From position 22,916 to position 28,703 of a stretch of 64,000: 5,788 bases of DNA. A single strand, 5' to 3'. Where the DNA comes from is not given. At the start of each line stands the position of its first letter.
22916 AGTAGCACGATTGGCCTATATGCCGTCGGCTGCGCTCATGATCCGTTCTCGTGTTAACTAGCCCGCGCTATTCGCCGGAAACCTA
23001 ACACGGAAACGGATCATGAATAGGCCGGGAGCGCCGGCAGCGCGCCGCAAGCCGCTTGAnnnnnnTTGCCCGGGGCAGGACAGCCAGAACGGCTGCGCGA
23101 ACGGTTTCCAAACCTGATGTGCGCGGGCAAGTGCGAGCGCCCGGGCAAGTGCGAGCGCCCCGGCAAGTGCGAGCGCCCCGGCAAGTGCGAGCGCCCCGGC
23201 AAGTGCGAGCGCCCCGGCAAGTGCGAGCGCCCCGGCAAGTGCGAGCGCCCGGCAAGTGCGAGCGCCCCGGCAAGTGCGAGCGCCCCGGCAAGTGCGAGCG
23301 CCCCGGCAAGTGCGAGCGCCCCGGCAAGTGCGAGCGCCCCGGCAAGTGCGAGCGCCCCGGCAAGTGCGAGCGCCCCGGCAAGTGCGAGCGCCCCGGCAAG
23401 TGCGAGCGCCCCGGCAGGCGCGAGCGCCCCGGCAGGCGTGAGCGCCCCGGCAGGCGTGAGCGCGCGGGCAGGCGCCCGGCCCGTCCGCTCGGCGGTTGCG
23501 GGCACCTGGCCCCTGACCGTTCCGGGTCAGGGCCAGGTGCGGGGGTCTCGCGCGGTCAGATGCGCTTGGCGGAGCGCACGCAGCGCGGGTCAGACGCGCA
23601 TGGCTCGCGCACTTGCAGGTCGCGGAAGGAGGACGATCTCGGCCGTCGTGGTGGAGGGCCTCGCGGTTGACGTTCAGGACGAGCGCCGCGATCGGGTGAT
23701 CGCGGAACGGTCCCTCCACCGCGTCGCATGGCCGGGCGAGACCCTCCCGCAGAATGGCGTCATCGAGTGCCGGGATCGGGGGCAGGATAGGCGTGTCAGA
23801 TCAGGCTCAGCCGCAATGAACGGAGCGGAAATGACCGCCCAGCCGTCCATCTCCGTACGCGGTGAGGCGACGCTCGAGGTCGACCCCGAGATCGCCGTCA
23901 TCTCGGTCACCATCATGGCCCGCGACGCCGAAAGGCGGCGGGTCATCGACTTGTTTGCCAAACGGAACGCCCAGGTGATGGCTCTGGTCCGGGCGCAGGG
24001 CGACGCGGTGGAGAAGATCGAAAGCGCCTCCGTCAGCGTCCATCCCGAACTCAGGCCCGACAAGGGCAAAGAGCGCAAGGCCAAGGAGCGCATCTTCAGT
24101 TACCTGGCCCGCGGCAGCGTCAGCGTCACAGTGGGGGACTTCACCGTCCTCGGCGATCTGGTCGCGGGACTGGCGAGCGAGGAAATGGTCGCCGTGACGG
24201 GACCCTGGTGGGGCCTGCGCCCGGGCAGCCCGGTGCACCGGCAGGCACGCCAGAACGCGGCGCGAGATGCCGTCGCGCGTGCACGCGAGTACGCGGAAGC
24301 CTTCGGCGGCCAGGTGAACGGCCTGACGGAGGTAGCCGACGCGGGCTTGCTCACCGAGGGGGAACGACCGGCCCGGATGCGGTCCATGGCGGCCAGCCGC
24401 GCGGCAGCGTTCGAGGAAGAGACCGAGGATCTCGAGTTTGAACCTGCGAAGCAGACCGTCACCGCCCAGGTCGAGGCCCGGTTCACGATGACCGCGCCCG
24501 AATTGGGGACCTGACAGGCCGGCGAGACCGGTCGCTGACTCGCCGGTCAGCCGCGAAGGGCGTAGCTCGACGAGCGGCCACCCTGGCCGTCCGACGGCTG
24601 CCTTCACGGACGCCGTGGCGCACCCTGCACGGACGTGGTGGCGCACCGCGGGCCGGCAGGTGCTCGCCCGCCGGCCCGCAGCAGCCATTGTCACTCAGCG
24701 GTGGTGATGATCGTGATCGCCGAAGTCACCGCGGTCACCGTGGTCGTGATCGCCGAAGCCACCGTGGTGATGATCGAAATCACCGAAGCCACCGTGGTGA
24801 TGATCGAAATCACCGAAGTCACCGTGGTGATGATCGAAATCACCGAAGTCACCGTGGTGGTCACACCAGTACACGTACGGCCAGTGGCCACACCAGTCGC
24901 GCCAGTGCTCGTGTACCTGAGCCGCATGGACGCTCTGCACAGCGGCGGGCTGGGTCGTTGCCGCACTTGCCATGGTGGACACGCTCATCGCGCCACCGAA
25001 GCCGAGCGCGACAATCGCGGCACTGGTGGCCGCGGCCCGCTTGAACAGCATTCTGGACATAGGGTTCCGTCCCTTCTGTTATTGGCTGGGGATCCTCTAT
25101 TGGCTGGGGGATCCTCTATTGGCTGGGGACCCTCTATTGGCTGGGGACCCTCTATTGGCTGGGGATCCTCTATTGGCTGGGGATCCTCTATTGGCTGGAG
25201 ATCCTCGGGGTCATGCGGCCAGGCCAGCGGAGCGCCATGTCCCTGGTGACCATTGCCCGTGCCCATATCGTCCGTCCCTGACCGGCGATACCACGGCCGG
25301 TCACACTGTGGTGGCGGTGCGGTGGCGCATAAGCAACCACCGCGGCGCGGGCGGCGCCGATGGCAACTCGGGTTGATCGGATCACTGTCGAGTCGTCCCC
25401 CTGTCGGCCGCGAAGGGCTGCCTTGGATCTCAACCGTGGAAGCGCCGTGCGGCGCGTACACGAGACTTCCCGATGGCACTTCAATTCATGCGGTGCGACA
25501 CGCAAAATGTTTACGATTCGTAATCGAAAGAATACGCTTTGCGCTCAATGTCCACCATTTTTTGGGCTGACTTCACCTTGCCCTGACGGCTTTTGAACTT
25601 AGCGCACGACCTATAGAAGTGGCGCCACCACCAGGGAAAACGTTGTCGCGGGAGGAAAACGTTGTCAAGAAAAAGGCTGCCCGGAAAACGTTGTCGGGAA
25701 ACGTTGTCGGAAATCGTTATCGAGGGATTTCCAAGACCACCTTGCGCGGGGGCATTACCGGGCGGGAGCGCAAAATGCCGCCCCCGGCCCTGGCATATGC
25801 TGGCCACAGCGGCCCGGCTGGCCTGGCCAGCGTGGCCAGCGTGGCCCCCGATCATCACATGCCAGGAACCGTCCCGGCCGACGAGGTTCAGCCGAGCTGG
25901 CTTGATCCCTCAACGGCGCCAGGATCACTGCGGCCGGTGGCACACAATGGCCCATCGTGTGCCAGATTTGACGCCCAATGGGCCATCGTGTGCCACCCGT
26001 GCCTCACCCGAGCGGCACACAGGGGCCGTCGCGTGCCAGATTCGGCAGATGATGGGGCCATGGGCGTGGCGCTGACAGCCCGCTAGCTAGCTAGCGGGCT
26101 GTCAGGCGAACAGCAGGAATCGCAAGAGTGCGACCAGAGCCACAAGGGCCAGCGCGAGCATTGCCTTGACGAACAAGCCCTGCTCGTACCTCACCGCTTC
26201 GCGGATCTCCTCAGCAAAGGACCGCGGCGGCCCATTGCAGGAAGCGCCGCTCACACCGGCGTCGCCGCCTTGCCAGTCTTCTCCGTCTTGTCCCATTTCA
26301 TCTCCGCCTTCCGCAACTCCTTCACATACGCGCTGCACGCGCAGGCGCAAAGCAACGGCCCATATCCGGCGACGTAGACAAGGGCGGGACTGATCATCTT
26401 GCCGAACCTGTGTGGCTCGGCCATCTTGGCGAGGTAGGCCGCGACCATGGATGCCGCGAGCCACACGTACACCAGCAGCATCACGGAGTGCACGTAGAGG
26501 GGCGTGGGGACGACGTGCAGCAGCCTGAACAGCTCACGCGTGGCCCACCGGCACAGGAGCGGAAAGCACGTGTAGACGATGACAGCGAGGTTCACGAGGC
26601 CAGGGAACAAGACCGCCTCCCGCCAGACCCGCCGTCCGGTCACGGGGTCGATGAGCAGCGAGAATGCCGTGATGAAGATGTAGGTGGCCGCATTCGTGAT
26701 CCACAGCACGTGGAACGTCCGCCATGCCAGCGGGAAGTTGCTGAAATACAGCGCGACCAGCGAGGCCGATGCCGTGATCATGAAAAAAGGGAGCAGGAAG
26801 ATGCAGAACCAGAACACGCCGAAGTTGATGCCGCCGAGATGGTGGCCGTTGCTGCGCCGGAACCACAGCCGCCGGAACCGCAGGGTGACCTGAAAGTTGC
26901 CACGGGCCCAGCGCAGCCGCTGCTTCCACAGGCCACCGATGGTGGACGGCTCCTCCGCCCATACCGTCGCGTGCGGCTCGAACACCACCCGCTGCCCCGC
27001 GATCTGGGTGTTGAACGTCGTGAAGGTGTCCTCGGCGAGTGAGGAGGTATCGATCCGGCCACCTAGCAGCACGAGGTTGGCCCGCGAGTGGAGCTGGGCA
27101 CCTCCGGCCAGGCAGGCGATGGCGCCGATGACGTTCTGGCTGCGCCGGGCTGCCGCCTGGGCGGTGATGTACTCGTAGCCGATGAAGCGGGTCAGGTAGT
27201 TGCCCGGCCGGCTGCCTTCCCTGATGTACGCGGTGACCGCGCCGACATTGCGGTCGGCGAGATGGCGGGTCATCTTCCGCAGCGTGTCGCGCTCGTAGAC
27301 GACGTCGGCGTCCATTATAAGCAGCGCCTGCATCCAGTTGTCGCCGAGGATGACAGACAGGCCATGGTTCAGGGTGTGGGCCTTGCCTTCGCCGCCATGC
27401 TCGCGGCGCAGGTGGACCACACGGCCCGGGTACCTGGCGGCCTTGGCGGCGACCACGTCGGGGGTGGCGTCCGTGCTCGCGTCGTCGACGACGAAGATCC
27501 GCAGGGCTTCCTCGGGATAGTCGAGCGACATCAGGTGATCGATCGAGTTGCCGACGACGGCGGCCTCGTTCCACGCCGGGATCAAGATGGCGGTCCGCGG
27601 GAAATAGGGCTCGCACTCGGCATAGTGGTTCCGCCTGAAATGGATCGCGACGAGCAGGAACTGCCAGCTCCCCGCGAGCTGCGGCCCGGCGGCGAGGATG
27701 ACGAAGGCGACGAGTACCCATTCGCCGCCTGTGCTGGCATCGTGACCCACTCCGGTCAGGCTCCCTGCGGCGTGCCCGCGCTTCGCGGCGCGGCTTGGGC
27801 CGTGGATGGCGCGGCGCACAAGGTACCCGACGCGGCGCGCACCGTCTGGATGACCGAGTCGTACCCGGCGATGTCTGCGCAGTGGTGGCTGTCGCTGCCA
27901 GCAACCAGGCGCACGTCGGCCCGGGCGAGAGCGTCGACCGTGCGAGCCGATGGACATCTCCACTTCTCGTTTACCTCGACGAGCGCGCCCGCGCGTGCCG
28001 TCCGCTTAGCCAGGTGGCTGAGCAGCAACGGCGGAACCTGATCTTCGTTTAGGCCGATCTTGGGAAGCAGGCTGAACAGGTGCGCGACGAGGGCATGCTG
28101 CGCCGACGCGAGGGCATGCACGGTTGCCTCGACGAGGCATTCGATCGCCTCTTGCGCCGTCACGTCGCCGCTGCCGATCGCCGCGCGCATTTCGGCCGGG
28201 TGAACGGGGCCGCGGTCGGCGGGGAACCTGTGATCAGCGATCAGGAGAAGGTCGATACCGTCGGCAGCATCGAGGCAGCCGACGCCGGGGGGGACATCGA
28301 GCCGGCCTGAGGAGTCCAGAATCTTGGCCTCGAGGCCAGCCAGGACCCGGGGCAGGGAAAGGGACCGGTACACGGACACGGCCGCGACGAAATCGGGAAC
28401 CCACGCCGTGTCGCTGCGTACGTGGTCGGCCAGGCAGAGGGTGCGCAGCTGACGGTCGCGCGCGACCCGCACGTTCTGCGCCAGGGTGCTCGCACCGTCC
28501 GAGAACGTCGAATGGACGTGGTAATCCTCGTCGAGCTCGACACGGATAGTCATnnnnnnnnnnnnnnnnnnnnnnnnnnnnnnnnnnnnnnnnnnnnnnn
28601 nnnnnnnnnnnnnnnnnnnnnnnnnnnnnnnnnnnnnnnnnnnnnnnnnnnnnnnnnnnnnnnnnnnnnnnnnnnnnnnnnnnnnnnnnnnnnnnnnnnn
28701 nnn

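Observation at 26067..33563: Candidate novel membrane-microdomain glycopolymer system: NfeD, SPFH::GT2 fusion, REC::PIG-L deacetylase, ATP-grasp, PHP and a processive GT2 in one operon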

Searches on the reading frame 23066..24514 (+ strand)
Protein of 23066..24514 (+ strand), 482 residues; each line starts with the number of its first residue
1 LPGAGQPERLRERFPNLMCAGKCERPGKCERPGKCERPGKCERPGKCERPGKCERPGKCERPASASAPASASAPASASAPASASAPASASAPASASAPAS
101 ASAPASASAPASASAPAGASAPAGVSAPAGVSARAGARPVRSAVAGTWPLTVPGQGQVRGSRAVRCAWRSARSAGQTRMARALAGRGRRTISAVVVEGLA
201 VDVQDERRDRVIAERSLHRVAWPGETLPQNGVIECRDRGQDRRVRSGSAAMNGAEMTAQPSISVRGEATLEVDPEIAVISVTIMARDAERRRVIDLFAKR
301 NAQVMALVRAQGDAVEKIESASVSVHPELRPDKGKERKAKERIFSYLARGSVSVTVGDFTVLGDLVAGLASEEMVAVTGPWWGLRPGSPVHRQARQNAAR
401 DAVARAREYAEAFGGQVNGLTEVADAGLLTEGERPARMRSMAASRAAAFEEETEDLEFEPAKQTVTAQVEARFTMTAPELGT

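Call 8: search_protein_families(library=pfam, proteins=[window:23066-24514:+], max_evalue=0.001)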
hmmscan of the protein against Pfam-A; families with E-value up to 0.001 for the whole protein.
window:23066-24514:+ (482 aa): 1 family
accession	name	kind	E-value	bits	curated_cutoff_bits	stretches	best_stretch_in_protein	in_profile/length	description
PF04402.19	SIMPL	-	1.1e-36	127.5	25.2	1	262-473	1-205/205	Protein of unknown function (DUF541)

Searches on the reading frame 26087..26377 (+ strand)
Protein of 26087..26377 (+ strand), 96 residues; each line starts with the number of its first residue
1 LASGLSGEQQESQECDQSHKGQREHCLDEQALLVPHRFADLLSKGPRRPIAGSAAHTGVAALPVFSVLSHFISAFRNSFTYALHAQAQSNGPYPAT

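Call 44: search_protein_families(library=pfam, proteins=[window:26087-26377:+], max_evalue=10)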
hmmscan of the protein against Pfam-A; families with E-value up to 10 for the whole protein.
window:26087-26377:+ (96 aa): 0 families
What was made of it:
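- Closest known: Bacterial flotillin-NfeD operons. Different: The small protein gets no NfeD Pfam hit (call 44).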

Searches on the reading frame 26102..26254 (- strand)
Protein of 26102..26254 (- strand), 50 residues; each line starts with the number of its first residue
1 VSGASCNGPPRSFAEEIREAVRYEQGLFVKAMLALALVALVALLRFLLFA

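Call 67: search_protein_families(library=ncbifam, proteins=[window:26102-26254:-], max_evalue=0.01)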
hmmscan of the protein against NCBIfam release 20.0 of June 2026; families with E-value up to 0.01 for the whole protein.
window:26102-26254:- (50 aa): 0 families
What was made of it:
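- On PIG-L / LmbE deacetylase: There are no MshB or Mca hits (call 67).
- Tried and rejected: No HpnK model hit the PIG-L domain (call 67).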

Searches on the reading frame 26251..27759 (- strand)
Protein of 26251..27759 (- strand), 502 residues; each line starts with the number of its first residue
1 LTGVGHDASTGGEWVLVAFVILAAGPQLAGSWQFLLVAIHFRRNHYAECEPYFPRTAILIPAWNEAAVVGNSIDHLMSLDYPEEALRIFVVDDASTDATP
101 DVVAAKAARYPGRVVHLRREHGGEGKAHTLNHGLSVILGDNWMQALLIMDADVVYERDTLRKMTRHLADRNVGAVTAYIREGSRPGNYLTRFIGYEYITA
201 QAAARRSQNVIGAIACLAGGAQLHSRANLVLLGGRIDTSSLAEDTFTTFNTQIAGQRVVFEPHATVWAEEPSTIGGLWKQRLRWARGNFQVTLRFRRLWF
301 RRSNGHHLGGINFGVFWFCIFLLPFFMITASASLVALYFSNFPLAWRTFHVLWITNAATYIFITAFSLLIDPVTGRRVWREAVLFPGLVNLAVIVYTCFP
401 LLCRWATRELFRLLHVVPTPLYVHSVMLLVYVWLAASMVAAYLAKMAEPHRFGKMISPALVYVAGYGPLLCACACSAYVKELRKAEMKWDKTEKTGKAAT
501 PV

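Call 4: search_protein_families(library=pfam, proteins=[window:26251-27759:-], max_evalue=0.01)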
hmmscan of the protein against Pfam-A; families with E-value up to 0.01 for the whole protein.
window:26251-27759:- (502 aa): 5 families
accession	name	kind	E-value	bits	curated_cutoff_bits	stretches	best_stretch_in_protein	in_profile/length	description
PF13641.12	Glyco_tranf_2_3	-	3.4e-31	109.5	27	1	54-287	1-230/230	Glycosyltransferase like family 2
PF00535.33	Glycos_transf_2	-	2.9e-21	76.5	23.3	1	58-205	2-144/168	Glycosyl transferase family 2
PF13632.12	Glyco_trans_2_3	-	6.6e-19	68.9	27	1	147-344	3-183/198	Glycosyl transferase family group 2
PF13506.12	Glyco_transf_21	-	7.2e-14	52.1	21.7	1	142-286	30-174/174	Glycosyl transferase family 21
PF03142.21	Chitin_synth_2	-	0.0014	17.8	27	0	141-220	200-280/527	Chitin synthase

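Call 5: search_protein_families(library=ncbifam, proteins=[window:26251-27759:-], max_evalue=0.01)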
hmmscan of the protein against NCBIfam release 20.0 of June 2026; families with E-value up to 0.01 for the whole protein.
window:26251-27759:- (502 aa): 24 families
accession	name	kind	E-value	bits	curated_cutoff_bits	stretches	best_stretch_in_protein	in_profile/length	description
TIGR03937.1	PgaC_IcaA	equivalog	1.7e-39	135.9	422.3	1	40-381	30-364/407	poly-beta-1,6-N-acetyl-D-glucosamine synthase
TIGR04242.1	nodulat_NodC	equivalog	1.7e-22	80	550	1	44-295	39-291/395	chitooligosaccharide synthase NodC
TIGR03111.1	glyc2_xrt_Gpos1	hypoth_equivalog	4.5e-20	71.9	363.95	1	13-297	12-295/439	TIGR03111 family XrtG-associated glycosyltransferase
TIGR03965.1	mycofact_glyco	equivalog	6.2e-19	68.2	280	1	52-294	72-306/467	mycofactocin biosynthesis glycosyltransferase MftF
NF041865.1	EpsU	equivalog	9.3e-17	61.1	700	1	28-295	12-272/394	exopolysaccharide biosynthesis GT2 family glycosyltransferase EpsU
NF053846.1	glyco_with_XrtP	equivalog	2.2e-16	59.6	520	1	37-388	24-401/440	XrtP-associated glycosyltransferase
TIGR03469.1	HpnB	hypoth_equivalog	3.2e-16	59.3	379.25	1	39-177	29-170/386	hopene-associated glycosyltransferase HpnB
TIGR03030.1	CelA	equivalog_domain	1.3e-15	56.5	699.1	2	50-162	127-248/714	UDP-forming cellulose synthase catalytic subunit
TIGR03472.1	HpnI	equivalog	2.2e-12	46.5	310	1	28-348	13-315/373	bacteriohopanetetrol glucosamine biosynthesis glycosyltransferase HpnI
NF011307.0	PRK14716.1-5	equivalog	4.8e-11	42.2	431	1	41-247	48-263/464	glycosyl transferase family protein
NF041875.1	EPS_EpsD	equivalog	1.5e-08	34.4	370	1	58-274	3-212/325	exopolysaccharide biosynthesis glycosyltransferase EpsD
TIGR04182.1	glyco_TIGR04182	equivalog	8.9e-08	31.9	325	1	57-169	3-99/293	S-layer glycoprotein N-glycosyltransferase AglJ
NF008558.0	PRK11498.1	equivalog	1.1e-07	30.2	992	1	53-161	272-371/872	UDP-forming cellulose synthase catalytic subunit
TIGR04283.1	glyco_like_mftF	equivalog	4e-07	29.8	182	1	57-175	2-107/221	TIGR04283 family arsenosugar biosynthesis glycosyltransferase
NF010496.0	PRK13915.1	equivalog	5.7e-06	25.6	262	1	57-157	34-131/307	glucosyl-3-phosphoglycerate synthase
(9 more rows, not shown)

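Call 92: search_solved_structures(query=window:26251-27750:-, max_evalue=0.001)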
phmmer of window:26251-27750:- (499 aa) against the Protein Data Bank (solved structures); distinct sequences matched with E-value up to 0.001: 13.
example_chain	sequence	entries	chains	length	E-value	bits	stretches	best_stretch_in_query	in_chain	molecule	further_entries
6yv7_A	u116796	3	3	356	3.9e-21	78.5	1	47-269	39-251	Glycosyl transferase, family 2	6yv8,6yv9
6yv7_B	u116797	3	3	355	4e-21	78.5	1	47-269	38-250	Glycosyl transferase, family 2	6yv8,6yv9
5ej1_A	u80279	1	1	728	3.3e-07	32.6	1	50-337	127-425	Putative cellulose synthase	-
4hg6_A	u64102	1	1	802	3.7e-07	32.4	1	50-337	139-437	Cellulose Synthase Subunit A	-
4p00_A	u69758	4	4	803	3.7e-07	32.4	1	50-337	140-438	Cellulose Synthase A subunit | Cellulose Synthase subunit A | Putative cellulose synthase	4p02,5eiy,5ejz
7sp7_A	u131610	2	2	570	3.6e-06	29.2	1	121-331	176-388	Hyaluronan synthase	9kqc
8snc_A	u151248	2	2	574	4e-06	29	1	121-330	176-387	Hyaluronan synthase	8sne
5tze_C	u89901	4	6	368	0.0001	24.4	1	54-161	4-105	Glycosyl transferase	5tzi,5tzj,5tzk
6p61_A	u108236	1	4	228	0.00017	23.6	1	48-155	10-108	Glycosyltransferase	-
5tz8_A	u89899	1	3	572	0.00028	22.9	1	54-161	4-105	Glycosyl transferase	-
7lby_A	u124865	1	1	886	0.00044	22.3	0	50-335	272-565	Cellulose synthase catalytic subunit [UDP-forming]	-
9b8v_E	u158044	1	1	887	0.00044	22.3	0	50-335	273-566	Cellulose synthase catalytic subunit [UDP-forming]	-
9fmv_A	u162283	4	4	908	0.00048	22.2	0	50-335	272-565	Cellulose synthase catalytic subunit [UDP-forming]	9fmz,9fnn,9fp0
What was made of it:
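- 26251..27750 (-): Module B gene 4: cellulose-synthase-like integral-membrane GT2 (499 aa). The nearest solved structures are 6yv7 (an archaeal GT2), BcsA and hyaluronan synthase (call 92).
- On Processive GT2 synthases (BcsA / HAS / NodC / PgaC type): Sequence similarity to BcsA and HAS extends into the first TM region (call 92).
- Its nearest solved structures are a minimal cellulose-synthase-like GT2, BcsA and HAS (call 92).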

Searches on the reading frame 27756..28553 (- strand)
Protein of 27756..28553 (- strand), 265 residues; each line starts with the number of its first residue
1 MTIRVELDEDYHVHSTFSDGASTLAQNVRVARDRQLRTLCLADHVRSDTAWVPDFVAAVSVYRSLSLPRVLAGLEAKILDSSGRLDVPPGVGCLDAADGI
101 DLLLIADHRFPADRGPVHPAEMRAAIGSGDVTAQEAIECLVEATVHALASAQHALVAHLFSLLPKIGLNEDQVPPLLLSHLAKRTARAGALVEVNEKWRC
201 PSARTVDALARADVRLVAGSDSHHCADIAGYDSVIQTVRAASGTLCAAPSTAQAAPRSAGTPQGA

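Call 4: search_protein_families(library=pfam, proteins=[window:27756-28553:-], max_evalue=0.01)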
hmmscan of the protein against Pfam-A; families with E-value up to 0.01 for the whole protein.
window:27756-28553:- (265 aa): 1 family
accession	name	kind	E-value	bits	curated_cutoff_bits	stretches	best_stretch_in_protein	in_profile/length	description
PF02811.25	PHP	-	7.3e-07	30.1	26.4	1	10-79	1-66/164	PHP domain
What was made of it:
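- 27756..28553 (-): Module B gene 3: PHP-family metal phosphoesterase (265 aa), 4-nt overlap with gene 2. PHP scores 30.1 bits against a cut-off of 26.4 (call 4).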

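Call 5: search_protein_families(library=ncbifam, proteins=[window:27756-28553:-], max_evalue=0.01)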
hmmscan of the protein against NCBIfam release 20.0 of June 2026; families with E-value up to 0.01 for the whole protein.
window:27756-28553:- (265 aa): 12 families
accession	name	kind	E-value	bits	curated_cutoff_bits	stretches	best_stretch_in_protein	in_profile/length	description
NF006702.0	PRK09248.1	domain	6.3e-13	48.8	264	1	8-91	4-90/246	PHP domain-containing protein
NF006251.0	PRK08392.1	equivalog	4.3e-11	42.7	212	1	10-81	3-75/216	hypothetical protein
NF005596.0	PRK07328.1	subfamily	5.4e-06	26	202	0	147-239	149-248/269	histidinol-phosphatase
NF004981.0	PRK06361.1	equivalog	1.3e-05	24.7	117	1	10-47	3-40/217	histidinol phosphate phosphatase domain-containing protein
TIGR01856.1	hisJ_fam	subfamily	5.9e-05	22.9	90.2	1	10-46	2-39/252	histidinol-phosphatase HisJ family protein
NF005928.0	PRK07945.1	equivalog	0.00058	19.3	250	1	3-46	94-137/337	PHP domain-containing protein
NF041577.1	nside_bi_sphtase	equivalog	0.0007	18.8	400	1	9-45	4-40/276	3',5'-nucleoside bisphosphate phosphatase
NF038032.1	CehA_McbA_metalo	domain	0.00095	18.7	80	1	10-45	6-41/315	CehA/McbA family metallohydrolase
NF006375.0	PRK08609.1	equivalog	0.0021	16.7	426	1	7-46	335-374/571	DNA polymerase/3'-5' exonuclease PolX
NF005996.1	PRK08123.1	equivalog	0.005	16.2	133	0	201-229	227-255/262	histidinol-phosphatase HisJ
NF047791.1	RNaseRnm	equivalog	0.0054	16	375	0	10-45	4-39/275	RNase RNM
NF041661.1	Cycl_ph_dihydrol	equivalog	0.0091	15.4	500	0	10-45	1-36/259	phosphoribosyl 1,2-cyclic phosphate 1,2-diphosphodiesterase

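Call 42: search_solved_structures(query=window:27756-28553:-, max_evalue=0.1)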
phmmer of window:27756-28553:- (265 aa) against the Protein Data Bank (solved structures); distinct sequences matched with E-value up to 0.1: 0.

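Call 72: search_solved_structures(query=A4, max_evalue=1)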
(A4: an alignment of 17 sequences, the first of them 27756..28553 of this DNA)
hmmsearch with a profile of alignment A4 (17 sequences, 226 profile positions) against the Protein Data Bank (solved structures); distinct sequences matched with E-value up to 1: 15.
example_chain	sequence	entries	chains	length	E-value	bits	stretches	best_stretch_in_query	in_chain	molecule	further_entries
1m65_A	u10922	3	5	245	2.3e-09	40.4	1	4-120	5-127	Hypothetical protein ycdX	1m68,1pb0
3b0y_A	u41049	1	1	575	6.7e-08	35.6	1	3-97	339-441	DNA polymerase beta family (X family)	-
3au2_A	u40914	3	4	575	7.4e-08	35.4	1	3-97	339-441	DNA polymerase beta family (X family)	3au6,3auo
3b0x_A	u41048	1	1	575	7.4e-08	35.4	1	3-97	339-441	DNA polymerase beta family (X family)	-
2w9m_A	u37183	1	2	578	7.2e-07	32.2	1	5-97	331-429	POLYMERASE X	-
3e0f_A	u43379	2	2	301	0.00055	22.8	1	4-38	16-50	Putative Metal-dependent Phosphoesterase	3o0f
2yxo_A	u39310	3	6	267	0.00056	22.8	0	185-217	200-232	Histidinol phosphatase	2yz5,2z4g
4gc3_A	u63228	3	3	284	0.0028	20.4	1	4-70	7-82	L-HISTIDINOL PHOSPHATE PHOSPHATASE | Histidinol-phosphatase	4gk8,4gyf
3e38_A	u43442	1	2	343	0.0046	19.8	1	2-40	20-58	two-domain protein containing predicted PHP-like metal-dependent phosphoesterase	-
7ug9_A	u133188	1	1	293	0.0078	19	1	4-39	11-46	5'-3' exoribonuclease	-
9etk_A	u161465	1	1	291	0.044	16.5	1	3-38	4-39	Metal-dependent phosphoesterases (PHP family)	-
2yb1_A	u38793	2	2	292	0.079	15.7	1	4-39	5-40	AMIDOHYDROLASE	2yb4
2anu_A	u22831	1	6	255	0.24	14.1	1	4-40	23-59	hypothetical protein TM0559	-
7w5u_A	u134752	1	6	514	0.28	13.9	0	167-207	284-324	Acetyl-CoA carboxylase complex, beta-chain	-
3dcp_A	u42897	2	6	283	0.57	12.9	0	189-220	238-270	Histidinol-phosphatase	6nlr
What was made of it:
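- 27756..28553 (-): A profile search against the PDB gives YcdX 1m65 (2e-9), PolX PHP domains and histidinol phosphatases, with no CpsB (call 72).
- On PHP phosphoesterase, CpsB/YwqE tyrosine-phosphatase type: The nearest are YcdX, PolX PHP domains and HisJ-type histidinol phosphatases (calls 5, 72).
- Checked: Its nearest solved relatives are YcdX and PolX PHP domains (call 72).
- Tried and rejected: The 'CpsB-type PHP' label is rejected (calls 5, 72).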
